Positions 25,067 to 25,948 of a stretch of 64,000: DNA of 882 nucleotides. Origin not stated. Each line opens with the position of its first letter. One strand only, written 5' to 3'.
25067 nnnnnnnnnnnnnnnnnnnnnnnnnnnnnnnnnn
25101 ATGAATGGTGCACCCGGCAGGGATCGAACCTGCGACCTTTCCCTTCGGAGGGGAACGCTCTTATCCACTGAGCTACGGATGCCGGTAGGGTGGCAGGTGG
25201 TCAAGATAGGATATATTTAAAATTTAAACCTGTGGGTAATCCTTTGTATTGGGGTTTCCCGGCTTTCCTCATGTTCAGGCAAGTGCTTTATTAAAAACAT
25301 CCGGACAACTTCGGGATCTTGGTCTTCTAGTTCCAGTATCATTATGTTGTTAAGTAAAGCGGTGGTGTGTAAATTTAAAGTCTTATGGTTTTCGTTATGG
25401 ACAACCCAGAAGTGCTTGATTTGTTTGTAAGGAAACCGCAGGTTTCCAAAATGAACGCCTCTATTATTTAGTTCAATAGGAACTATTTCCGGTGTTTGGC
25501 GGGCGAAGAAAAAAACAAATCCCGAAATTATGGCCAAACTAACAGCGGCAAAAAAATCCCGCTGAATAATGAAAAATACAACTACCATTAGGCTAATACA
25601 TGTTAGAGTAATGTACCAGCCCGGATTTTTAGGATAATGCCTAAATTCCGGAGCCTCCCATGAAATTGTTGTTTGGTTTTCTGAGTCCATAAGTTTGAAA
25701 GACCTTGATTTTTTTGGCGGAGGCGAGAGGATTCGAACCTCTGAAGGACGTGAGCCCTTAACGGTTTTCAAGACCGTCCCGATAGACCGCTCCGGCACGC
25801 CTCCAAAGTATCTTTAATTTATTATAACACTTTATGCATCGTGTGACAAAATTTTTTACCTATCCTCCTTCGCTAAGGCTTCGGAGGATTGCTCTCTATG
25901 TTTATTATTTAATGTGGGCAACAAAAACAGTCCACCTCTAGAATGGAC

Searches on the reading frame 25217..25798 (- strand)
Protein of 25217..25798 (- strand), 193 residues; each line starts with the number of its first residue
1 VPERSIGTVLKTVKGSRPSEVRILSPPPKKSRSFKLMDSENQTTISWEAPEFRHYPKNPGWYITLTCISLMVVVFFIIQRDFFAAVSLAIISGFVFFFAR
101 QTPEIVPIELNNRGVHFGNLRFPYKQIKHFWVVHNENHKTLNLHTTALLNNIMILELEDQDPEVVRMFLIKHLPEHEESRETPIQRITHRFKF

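Call 6: search_protein_families(library=pfam, proteins=[window:25217-25798:-], max_evalue=0.001)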
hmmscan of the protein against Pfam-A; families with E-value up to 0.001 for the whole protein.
window:25217-25798:- (193 aa): 0 families

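Call 28: search_protein_families(library=pfam, proteins=[window:25217-25798:-], max_evalue=1)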
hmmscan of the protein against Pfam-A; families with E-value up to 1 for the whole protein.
window:25217-25798:- (193 aa): 4 families
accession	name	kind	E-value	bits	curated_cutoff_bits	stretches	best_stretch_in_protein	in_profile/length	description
PF13567.11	DUF4131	-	0.16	12.1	31.6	1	58-101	4-50/165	Domain of unknown function (DUF4131)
PF03348.21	Serinc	-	0.19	11.1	24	1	53-98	105-151/434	Serine incorporator (Serinc)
PF18923.6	DUF5673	-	0.21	12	26.7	1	111-160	6-54/66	Domain of unknown function (DUF5673)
PF10112.14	Halogen_Hydrol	-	0.45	10.9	29.8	1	65-101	9-45/191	5-bromo-4-chloroindolyl phosphate hydrolysis protein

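Call 94: search_protein_families(library=ncbifam, proteins=[window:25217-25690:-], max_evalue=0.01)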
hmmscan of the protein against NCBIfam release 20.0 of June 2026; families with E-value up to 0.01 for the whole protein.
window:25217-25690:- (157 aa): 0 families
